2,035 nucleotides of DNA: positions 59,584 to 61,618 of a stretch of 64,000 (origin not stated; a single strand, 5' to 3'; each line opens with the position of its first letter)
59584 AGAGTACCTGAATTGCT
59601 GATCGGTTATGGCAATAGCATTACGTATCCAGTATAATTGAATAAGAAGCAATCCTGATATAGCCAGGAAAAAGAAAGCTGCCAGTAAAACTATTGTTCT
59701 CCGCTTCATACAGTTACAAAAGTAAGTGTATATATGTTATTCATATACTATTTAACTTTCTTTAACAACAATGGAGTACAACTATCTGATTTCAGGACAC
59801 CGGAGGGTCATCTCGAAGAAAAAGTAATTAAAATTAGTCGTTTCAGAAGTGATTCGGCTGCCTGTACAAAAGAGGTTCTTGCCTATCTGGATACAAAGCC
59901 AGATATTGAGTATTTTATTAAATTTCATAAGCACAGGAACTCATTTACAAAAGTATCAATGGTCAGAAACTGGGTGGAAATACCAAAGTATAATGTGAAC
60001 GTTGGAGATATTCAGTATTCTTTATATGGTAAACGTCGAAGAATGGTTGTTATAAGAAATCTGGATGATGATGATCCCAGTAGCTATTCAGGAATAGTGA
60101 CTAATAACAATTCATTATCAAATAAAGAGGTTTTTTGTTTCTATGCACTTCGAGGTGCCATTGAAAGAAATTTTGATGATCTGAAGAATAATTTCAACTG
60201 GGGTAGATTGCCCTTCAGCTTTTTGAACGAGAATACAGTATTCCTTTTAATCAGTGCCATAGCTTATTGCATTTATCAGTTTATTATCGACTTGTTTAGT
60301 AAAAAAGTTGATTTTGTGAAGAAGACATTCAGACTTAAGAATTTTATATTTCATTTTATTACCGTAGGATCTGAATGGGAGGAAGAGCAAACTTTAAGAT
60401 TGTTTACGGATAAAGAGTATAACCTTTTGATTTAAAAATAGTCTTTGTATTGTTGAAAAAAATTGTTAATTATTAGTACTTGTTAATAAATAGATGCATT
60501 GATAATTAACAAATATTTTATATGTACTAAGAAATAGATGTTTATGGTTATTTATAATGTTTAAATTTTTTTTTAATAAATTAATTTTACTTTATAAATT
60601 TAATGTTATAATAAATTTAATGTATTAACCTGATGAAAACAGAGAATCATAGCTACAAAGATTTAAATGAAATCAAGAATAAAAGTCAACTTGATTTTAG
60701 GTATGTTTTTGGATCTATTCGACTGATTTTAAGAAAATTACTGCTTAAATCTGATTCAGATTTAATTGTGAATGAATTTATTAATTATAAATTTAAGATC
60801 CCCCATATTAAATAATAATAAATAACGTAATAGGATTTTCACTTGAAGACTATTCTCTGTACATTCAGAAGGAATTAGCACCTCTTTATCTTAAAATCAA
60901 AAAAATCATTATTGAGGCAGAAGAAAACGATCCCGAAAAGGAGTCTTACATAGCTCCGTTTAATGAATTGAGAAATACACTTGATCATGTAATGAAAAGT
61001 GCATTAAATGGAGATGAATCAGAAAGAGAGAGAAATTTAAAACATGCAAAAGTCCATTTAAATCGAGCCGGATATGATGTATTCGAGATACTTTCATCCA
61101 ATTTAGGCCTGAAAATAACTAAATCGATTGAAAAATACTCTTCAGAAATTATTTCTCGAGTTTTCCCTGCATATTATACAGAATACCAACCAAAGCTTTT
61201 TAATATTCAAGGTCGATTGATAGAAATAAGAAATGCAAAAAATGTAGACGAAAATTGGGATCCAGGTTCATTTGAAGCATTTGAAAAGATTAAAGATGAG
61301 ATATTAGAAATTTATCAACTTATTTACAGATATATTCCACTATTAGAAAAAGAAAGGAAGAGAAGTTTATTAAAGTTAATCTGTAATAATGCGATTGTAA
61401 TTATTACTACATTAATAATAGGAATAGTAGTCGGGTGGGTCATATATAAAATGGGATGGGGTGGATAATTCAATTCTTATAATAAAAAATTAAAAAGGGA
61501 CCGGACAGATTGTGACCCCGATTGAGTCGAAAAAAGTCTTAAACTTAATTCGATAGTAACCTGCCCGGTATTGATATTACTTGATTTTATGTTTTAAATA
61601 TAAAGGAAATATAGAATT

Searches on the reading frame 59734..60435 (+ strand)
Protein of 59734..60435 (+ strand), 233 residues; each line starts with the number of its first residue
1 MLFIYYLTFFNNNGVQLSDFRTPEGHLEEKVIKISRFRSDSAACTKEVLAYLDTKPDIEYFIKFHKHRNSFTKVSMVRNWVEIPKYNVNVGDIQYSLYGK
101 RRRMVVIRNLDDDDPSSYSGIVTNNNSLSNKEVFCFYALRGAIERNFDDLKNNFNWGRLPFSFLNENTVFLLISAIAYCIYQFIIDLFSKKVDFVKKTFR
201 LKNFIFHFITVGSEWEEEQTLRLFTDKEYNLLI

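Call 18: search_protein_families(library=pfam, proteins=[window:59734-60435:+], max_evalue=1)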
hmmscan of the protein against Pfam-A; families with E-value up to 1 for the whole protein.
window:59734-60435:+ (233 aa): 2 families
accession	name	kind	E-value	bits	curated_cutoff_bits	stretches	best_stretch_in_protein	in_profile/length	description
PF13701.12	DDE_Tnp_1_4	-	4e-13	48.9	34.7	1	37-195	220-384/435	Transposase DDE domain group 1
PF01609.27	DDE_Tnp_1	-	2.6e-08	34.3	23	1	33-180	76-200/200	Transposase DDE domain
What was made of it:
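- On IS1380-family element or transposition unit (59798-62300): Pfam PF13701 also matches (call 18).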

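Call 73: find_homologous_proteins(query=window:59803-60435:+, max_evalue=1e-10)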
Query window:59803-60435:+ (210 aa): 44 proteins with E <= 1e-10 among 128 candidates.
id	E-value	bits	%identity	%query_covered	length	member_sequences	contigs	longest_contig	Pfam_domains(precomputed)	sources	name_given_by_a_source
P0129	1.8e-136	470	100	100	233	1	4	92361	PF13701.13,PF01609.28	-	-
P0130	2.1e-95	336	71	99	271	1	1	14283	PF13701.13,PF01609.28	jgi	jgi:hypothetical protein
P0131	1.0e-84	301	65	99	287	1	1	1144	PF13701.13,PF01609.28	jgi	jgi:hypothetical protein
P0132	6.3e-82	292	63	99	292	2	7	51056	PF13701.13,PF01609.28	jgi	jgi:transposase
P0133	1.0e-71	259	60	99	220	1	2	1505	PF13701.13,PF01609.28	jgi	jgi:hypothetical protein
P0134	1.2e-56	210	51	99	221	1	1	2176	PF13701.13,PF01609.28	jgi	-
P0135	6.1e-55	204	69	64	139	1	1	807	PF13701.13,PF01609.28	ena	-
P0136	7.9e-49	184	46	99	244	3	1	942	PF13701.13,PF01609.28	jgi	jgi:transposase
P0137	2.3e-48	183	76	54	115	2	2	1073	PF13701.13,PF01609.28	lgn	-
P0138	8.8e-48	181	48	97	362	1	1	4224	PF13701.13,PF01609.28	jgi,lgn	jgi:hypothetical protein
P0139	2.0e-47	180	50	97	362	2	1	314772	PF13701.13,PF01609.28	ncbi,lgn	-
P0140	9.1e-47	177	47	99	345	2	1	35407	PF13701.13,PF01609.28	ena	-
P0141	8.1e-46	174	47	96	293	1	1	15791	PF13701.13,PF01609.28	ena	-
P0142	9.2e-46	174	46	97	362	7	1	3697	PF13701.13,PF01609.28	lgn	-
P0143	1.4e-45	174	48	97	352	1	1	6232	PF13701.13,PF01609.28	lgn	-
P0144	2.6e-45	173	70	54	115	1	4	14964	PF13701.13,PF01609.28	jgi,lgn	-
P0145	5.7e-44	168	48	99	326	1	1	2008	PF13701.13,PF01609.28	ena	-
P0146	2.2e-43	166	45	97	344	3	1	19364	PF13701.13,PF01609.28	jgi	jgi:hypothetical protein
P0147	7.8e-43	165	46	97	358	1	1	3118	PF13701.13,PF01609.28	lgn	-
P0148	1.1e-42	164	43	98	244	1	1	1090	PF13701.13,PF01609.28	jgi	jgi:hypothetical protein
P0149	8.9e-42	161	44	99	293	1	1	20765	PF13701.13,PF01609.28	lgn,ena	-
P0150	2.2e-41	160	44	97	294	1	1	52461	PF13701.13,PF01609.28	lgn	-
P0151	2.0e-40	157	44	97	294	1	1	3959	PF13701.13,PF01609.28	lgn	-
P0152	3.0e-40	156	43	97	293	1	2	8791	PF13701.13,PF01609.28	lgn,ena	-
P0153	1.3e-34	138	61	55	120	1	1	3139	PF13701.13,PF01609.28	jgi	-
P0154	5.7e-34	136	45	89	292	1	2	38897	PF13701.13,PF01609.28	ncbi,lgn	-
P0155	6.2e-29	119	42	83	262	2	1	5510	PF13701.13,PF01609.28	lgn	-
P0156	8.2e-29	119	45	72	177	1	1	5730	PF13701.13,PF01609.28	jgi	-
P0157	3.4e-28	117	43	74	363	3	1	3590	PF13701.13,PF01609.28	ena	-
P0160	8.3e-17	80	33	90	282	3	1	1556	PF13701.13,PF01609.28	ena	-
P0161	1.0e-16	79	32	90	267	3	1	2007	PF13701.13,PF01609.28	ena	-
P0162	3.4e-16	78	31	90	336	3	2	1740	PF13701.13,PF01609.28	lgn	-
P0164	7.7e-16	76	30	90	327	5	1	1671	PF13701.13,PF01609.28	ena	-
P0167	2.6e-15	75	31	91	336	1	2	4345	PF13701.13,PF01609.28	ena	-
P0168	2.6e-15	75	31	90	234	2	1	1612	PF13701.13,PF01609.28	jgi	-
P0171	5.0e-15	74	32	90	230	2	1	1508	PF13701.13,PF01609.28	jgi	jgi:Transposase DDE domain group 1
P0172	1.5e-11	62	34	79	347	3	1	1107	PF13701.13,PF01609.28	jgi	jgi:hypothetical protein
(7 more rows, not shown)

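Call 74: search_protein_families(library=ncbifam, proteins=[window:59803-60435:+], max_evalue=0.1)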
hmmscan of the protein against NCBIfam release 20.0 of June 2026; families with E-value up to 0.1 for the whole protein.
window:59803-60435:+ (210 aa): 6 families
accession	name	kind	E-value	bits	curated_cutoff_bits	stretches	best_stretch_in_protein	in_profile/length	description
NF033539.1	transpos_IS1380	equivalog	5.6e-29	101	180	1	11-193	208-405/419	IS1380 family transposase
NF049999.1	transpos_IS701_3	equivalog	1.4e-05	24.2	170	1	74-161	272-360/412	IS701 family transposase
NF033592.1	transpos_IS4_1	equivalog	8.2e-05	21.9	115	1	78-159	249-329/332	IS4 family transposase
NF033559.2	transpos_IS1634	equivalog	0.00019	20.6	100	1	95-161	360-426/483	IS1634 family transposase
NF033591.1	transpos_IS4_2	equivalog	0.00043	19.5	152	1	98-158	216-277/340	IS4 family transposase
NF033540.2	transpos_IS701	equivalog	0.012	15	150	1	71-133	276-334/363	IS701 family transposase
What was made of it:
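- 59803..60435 (+): C-terminal half of an IS1380-family transposase. It matches Pfam PF13701 (call 18) and NCBIfam NF033539 at positions 208-405 of 419, with 101 bits (call 74).
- On IS1380-family element or transposition unit (59798-62300): The score is below the full-length cut-off because the gene is truncated (call 74).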

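Call 75: find_encoding_contigs(protein=P0130, flank=6000, max_places=2)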
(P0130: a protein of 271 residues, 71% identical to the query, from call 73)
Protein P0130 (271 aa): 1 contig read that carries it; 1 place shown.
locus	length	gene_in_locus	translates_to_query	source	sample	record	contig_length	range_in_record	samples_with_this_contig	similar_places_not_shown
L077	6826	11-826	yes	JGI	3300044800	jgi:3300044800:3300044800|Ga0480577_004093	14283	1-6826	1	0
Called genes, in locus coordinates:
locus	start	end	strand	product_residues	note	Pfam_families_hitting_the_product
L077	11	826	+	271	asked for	PF13701:DDE_Tnp_1_4, PF01609:DDE_Tnp_1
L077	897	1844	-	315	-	PF01972:SDH_protease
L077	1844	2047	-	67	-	-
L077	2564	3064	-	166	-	-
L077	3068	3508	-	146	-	-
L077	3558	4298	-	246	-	PF14622:Ribonucleas_3_3, PF22935:RM44_endonuclase (weak), PF00636:Ribonuclease_3, PF00035:dsrm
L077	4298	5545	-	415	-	PF00109:ketoacyl-synt, PF02801:Ketoacyl-synt_C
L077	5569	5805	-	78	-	PF00550:PP-binding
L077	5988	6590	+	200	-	PF00551:Formyl_trans_N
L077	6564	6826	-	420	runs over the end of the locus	PF19425:Csd3_N2, PF01551:Peptidase_M23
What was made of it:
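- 59803..60435 (+): It is 71% identical to the L077 transposase (calls 73, 75).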

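Call 91: find_related_loci(query=P0130, collection=viral_contigs, flank=3000)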
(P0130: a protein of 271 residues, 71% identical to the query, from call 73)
Query P0130 (271 aa) in viral_contigs; peptide patterns used: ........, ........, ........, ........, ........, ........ (x = any residue, [..] = any of these).
7 stretches matched a pattern; 2 encode a relative of the query (tblastn E <= 1e-3); 2 distinct loci.
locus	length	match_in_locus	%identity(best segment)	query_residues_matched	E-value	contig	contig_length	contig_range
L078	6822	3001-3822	51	1-269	1e-78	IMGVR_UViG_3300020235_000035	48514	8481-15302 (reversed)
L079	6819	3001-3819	53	1-269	2e-82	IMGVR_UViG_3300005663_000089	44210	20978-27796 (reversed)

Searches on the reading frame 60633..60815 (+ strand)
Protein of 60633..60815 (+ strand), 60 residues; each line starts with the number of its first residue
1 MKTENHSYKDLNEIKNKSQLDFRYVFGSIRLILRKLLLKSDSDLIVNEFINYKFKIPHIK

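Call 18: search_protein_families(library=pfam, proteins=[window:60633-60815:+], max_evalue=1)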
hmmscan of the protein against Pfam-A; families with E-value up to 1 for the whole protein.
window:60633-60815:+ (60 aa): 0 families

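Call 60: search_protein_families(library=padloc, proteins=[window:60633-60815:+], max_evalue=1)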
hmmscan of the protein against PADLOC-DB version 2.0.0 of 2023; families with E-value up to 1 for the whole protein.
window:60633-60815:+ (60 aa): 0 families

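Call 74: search_protein_families(library=ncbifam, proteins=[window:60633-60815:+], max_evalue=0.1)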
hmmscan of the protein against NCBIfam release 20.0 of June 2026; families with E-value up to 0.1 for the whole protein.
window:60633-60815:+ (60 aa): 0 families
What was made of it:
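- Tried and rejected: PADLOC, Pfam and NCBIfam give no family for the HEPN-like protein or its 60-aa partner (calls 18, 60, 74).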

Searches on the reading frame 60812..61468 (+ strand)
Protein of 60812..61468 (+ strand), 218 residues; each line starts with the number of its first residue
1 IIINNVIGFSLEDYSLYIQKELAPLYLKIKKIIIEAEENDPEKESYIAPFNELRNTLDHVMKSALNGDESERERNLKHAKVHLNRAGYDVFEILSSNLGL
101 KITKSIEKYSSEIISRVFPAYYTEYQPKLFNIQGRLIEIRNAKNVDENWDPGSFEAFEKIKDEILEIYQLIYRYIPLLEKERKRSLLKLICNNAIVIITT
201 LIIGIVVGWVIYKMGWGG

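Call 18: search_protein_families(library=pfam, proteins=[window:60812-61468:+], max_evalue=1)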
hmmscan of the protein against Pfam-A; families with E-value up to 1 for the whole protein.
window:60812-61468:+ (218 aa): 2 families
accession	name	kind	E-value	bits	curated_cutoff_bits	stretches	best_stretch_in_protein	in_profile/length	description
PF17686.6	DUF5534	-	0.15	12.7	26.3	1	182-214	71-103/183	Family of unknown function (DUF5534)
PF19034.5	RnlA-toxin_DBD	-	0.2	12.5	27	1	6-59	36-93/125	RNase LS, bacterial toxin DBD domain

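Call 19: find_homologous_proteins(query=window:60812-61468:+, max_evalue=0.01)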
Query window:60812-61468:+ (218 aa): 8 proteins with E <= 0.01 among 346 candidates.
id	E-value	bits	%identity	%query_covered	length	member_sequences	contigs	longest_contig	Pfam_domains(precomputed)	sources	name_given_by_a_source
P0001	1.8e-97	343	100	72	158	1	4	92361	-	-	-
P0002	8.7e-79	282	63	83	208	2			-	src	-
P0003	2.3e-77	278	62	94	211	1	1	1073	-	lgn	-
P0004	9.2e-66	240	54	94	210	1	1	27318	-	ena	-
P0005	1.2e-64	236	56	85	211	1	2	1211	-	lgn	-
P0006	3.0e-61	225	53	86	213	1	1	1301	-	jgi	jgi:hypothetical protein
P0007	5.9e-61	224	53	95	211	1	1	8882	-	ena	-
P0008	2.5e-57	212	49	95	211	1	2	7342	-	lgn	-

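Call 20: find_encoding_contigs(protein=P0004, flank=6000, max_places=3)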
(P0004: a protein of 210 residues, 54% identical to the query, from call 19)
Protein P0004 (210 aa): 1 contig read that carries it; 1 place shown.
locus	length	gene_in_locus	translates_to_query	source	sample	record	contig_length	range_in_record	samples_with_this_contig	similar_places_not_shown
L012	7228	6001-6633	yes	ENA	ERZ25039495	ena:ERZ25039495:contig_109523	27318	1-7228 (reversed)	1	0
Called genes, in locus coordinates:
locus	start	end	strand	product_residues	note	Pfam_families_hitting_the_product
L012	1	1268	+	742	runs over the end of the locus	PF24517:CBM96, PF20041:DUF6443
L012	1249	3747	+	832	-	-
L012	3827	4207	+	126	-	-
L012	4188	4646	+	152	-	-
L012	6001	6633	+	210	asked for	-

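Call 21: find_encoding_contigs(protein=P0007, flank=6000, max_places=3)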
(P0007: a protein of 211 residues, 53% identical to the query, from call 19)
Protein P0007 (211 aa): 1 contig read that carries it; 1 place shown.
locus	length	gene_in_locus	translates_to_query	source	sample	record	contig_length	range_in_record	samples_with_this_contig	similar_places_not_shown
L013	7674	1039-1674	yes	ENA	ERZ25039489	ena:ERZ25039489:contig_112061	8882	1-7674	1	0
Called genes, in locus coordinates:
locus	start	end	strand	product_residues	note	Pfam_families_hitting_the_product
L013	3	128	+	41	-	?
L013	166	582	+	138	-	-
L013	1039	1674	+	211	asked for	-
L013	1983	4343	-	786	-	PF04851:ResIII, PF18766:SWI2_SNF2, PF27151:YagJ (weak)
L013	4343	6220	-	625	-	PF01555:N6_N4_Mtase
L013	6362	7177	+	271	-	PF13411:MerR_1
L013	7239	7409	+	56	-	-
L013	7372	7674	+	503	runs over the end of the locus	?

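Call 22: find_encoding_contigs(protein=P0008, flank=6000, max_places=3)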
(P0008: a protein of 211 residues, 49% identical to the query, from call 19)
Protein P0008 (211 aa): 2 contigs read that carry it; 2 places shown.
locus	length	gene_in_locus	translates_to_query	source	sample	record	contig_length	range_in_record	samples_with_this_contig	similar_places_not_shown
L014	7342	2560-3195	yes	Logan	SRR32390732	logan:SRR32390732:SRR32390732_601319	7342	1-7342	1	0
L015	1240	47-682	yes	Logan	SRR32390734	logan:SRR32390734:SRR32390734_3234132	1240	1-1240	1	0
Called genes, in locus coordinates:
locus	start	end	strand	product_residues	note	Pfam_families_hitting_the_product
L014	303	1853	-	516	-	-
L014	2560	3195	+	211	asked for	-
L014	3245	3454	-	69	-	-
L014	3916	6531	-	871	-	PF05658:YadA_head (weak), PF13884:Peptidase_S74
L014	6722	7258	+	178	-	PF02674:Colicin_V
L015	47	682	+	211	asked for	-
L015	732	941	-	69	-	-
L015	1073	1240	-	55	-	?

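Call 42: find_encoding_contigs(protein=P0003, flank=3000, max_places=3)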
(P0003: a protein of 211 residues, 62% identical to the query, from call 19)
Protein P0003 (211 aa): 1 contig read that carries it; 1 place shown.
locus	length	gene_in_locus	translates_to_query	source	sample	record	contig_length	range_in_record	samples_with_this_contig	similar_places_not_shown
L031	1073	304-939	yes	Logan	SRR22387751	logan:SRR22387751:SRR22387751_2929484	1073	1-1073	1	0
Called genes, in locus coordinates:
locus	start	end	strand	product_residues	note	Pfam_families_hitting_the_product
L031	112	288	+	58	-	-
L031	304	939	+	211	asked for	-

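Call 48: find_related_loci(query=window:60812-61468:+, collection=viral_contigs, flank=3000)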
Query window:60812-61468:+ (218 aa) in viral_contigs; peptide patterns used: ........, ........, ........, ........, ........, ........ (x = any residue, [..] = any of these).
83 stretches matched a pattern; 1 encode a relative of the query (tblastn E <= 1e-3); 1 distinct loci.
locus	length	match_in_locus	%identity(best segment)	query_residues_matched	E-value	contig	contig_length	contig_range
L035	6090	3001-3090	60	35-64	6e-6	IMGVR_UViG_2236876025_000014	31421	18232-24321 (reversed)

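Call 60: search_protein_families(library=padloc, proteins=[P0003, P0004, window:60812-61468:+], max_evalue=1)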
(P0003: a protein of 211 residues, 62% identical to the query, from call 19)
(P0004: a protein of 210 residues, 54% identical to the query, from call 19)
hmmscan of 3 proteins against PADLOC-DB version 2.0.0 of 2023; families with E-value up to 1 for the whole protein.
P0003 (211 aa): 2 families
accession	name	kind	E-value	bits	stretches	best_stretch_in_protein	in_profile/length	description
PDLC04797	PDC-S02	-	0.0039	15.2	1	12-41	27-56/126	-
PDLC04802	PDC-S02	-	0.011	13.9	1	12-88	31-97/171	-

P0004 (210 aa): 1 family
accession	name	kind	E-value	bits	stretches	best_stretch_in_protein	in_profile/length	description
PDLC02532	PglX|PglXI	-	0.0015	14.9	1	27-98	294-363/682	PglX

window:60812-61468:+ (218 aa): 0 families

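Call 74: search_protein_families(library=ncbifam, proteins=[P0003], max_evalue=0.1)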
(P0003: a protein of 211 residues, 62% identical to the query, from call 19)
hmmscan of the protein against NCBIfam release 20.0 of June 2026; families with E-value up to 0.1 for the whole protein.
P0003 (211 aa): 2 families
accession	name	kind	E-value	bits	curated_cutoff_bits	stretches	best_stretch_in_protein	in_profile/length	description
NF033879.1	smalltalk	hypoth_equivalog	0.0032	17.3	24.7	1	177-195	1-19/29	smalltalk protein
TIGR01495.1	ETRAMP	paralog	0.07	13.2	32.75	0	174-206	42-74/85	ETRAMP family protein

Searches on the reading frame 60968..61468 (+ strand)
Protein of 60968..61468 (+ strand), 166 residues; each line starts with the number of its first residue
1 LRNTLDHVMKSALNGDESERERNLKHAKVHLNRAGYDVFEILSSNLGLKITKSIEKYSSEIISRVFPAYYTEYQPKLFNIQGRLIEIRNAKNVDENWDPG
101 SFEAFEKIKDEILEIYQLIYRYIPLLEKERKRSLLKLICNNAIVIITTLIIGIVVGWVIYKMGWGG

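Call 13: find_encoding_contigs(protein=window:60968-61468:+, flank=10000, max_places=10)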
Protein window:60968-61468:+ (166 aa): no gene with exactly this product is on record in the collection.
